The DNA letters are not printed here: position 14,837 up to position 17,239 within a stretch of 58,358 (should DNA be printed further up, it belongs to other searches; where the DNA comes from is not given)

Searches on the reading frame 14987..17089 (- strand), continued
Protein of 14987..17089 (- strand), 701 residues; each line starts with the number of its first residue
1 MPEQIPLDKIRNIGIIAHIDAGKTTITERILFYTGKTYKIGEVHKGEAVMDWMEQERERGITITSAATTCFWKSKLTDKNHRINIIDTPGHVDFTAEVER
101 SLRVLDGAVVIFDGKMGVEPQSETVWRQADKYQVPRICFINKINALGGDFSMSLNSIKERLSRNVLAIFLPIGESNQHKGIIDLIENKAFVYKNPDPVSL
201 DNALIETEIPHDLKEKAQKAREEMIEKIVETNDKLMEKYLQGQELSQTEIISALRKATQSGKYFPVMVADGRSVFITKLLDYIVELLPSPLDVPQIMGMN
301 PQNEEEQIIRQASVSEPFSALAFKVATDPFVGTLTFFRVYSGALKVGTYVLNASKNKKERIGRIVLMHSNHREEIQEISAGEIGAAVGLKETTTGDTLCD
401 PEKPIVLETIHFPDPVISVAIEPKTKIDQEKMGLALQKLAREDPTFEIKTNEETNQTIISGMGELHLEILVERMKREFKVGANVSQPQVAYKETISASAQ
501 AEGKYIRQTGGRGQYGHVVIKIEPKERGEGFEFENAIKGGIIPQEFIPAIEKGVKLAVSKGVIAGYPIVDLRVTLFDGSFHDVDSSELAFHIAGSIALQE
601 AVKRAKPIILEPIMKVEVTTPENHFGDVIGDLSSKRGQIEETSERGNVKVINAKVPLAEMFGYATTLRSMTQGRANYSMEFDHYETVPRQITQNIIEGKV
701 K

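Call 77: list_cluster_members(proteins=[L083:8230-9105:-, L085:8230-9105:-, P0002, P0001])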
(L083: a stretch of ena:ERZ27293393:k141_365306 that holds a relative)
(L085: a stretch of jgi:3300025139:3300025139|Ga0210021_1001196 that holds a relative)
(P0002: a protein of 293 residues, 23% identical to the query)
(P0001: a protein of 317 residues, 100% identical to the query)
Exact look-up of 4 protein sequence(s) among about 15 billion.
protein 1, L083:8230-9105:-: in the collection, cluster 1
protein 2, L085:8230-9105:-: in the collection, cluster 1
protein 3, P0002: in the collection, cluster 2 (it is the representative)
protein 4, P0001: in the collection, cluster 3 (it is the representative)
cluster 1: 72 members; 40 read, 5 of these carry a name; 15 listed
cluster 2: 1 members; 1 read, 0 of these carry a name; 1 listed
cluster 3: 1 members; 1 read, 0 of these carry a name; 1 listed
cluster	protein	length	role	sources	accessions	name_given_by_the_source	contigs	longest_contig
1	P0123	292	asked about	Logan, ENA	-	-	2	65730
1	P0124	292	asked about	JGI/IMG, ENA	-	-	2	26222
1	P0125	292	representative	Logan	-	-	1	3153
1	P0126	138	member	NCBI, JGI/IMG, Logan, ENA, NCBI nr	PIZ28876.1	hypothetical protein COY44_01630 [Candidatus Berkelbacteria bacterium ... | MAG: hypothetical protein COY44_01630 [Candidatus Berkelbacteria bacterium ...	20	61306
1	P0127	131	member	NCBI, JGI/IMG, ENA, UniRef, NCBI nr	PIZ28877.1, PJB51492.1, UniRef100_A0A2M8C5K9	hypothetical protein CO101_01820 [Candidatus Berkelbacteria bacterium ... | Uncharacterized protein n=1 Tax=Candidatus Berkelbacteria bacterium ... | MAG: hypothetical protein COY44_01635 [Candidatus Berkelbacteria bacterium ...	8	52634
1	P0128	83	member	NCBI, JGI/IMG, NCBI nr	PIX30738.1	hypothetical protein COZ62_01105 [Candidatus Berkelbacteria bacterium ... | MAG: hypothetical protein COZ62_01105 [Candidatus Berkelbacteria bacterium ...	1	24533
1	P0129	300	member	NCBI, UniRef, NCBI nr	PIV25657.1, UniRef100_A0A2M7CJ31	hypothetical protein COS38_00370 [Candidatus Berkelbacteria bacterium ... | Uncharacterized protein n=2 Tax=Candidatus Berkelbacteria TaxID=1618330 ... | MAG: hypothetical protein COS38_00370 [Candidatus Berkelbacteria bacterium ...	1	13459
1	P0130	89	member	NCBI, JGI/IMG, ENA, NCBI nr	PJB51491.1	hypothetical protein CO101_01815 [Candidatus Berkelbacteria bacterium ... | MAG: hypothetical protein CO101_01815 [Candidatus Berkelbacteria bacterium ...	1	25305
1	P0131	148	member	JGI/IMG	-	-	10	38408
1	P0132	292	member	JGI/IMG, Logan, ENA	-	-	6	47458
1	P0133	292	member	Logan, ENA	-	-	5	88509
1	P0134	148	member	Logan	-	-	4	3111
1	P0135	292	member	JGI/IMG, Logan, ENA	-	-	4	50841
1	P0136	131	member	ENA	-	-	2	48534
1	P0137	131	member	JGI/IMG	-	-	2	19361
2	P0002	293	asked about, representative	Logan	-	-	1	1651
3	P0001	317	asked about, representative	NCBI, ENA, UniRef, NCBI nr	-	-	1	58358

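Call 85: find_encoding_contigs(protein=P0018, flank=5000, max_places=1)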
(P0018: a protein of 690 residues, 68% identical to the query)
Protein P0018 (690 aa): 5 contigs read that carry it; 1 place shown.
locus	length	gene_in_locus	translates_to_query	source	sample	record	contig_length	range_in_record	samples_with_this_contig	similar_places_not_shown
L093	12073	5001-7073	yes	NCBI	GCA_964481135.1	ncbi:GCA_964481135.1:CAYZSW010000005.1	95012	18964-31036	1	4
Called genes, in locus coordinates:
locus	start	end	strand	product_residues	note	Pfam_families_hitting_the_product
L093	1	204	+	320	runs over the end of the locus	PF01784:DUF34_NIF3 (faint)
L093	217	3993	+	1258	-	PF04997:RNA_pol_Rpb1_1, PF00623:RNA_pol_Rpb1_2, PF04983:RNA_pol_Rpb1_3, PF05000:RNA_pol_Rpb1_4, PF04998:RNA_pol_Rpb1_5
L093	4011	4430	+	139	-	PF00164:Ribosom_S12_S23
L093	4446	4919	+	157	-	PF00177:Ribosomal_S7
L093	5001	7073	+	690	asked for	PF00009:GTP_EFTU, PF03144:GTP_EFTU_D2, PF22042:EF-G_D2, PF14492:EFG_III, PF16658:RF3_C (weak), PF03764:EFG_IV, PF00679:EFG_C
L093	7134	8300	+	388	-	-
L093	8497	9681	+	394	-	PF00009:GTP_EFTU, PF03144:GTP_EFTU_D2, PF03143:GTP_EFTU_D3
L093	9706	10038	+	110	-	PF00338:Ribosomal_S10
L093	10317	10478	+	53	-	-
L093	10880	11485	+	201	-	PF00297:Ribosomal_L3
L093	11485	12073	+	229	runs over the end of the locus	PF00573:Ribosomal_L4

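Call 86: find_encoding_contigs(protein=P0017, flank=5000, max_places=1)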
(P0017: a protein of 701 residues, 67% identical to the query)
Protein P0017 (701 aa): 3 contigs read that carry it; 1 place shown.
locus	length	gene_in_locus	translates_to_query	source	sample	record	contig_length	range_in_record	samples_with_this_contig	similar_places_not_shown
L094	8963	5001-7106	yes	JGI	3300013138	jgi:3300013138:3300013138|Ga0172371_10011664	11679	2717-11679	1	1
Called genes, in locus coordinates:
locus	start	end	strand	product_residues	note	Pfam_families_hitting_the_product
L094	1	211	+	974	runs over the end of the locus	?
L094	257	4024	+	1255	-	PF04997:RNA_pol_Rpb1_1, PF00623:RNA_pol_Rpb1_2, PF04983:RNA_pol_Rpb1_3, PF05000:RNA_pol_Rpb1_4, PF04998:RNA_pol_Rpb1_5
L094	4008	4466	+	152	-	PF00164:Ribosom_S12_S23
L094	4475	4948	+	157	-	PF00177:Ribosomal_S7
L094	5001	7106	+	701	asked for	PF00009:GTP_EFTU, PF03144:GTP_EFTU_D2, PF22042:EF-G_D2, PF14492:EFG_III, PF16658:RF3_C, PF03764:EFG_IV, PF00679:EFG_C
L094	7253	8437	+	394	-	PF00009:GTP_EFTU, PF03144:GTP_EFTU_D2, PF03143:GTP_EFTU_D3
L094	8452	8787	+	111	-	PF00338:Ribosomal_S10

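Call 90: search_protein_families(library=padloc, proteins=[L083:8230-9105:-, L083:9385-11070:+], max_evalue=1)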
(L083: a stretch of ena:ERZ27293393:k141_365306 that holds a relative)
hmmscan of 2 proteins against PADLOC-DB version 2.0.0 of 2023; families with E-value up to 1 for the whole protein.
L083:8230-9105:- (292 aa): 0 families

L083:9385-11070:+ (562 aa): 0 families

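Call 91: search_protein_families(library=ncbifam, proteins=[L083:8230-9105:-, L083:9385-11070:+], max_evalue=1)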
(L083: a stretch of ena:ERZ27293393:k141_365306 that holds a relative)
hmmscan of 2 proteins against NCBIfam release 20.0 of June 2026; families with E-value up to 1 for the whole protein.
L083:8230-9105:- (292 aa): 1 family
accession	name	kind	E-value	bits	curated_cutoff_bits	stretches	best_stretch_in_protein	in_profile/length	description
TIGR03146.1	cyt_nit_nrfB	equivalog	0.033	14.5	166.6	1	217-288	11-82/145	cytochrome c nitrite reductase pentaheme subunit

L083:9385-11070:+ (562 aa): 4 families
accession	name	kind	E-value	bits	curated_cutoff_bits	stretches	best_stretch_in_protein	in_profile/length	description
NF007296.1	PRK09774.1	equivalog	0.0026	16.9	385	1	86-215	91-222/313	ferric citrate uptake sigma factor regulator FecR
NF046026.1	HisKinCckACaul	equivalog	0.012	13.7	1000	1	20-94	29-99/678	cell cycle histidine kinase CckA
NF004285.1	PRK05696.1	equivalog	0.048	13.5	179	1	15-84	13-84/171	flagellar basal body-associated protein FliL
TIGR02866.1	CoxB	equivalog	0.11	12.1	147.7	1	15-65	8-57/202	cytochrome c oxidase subunit II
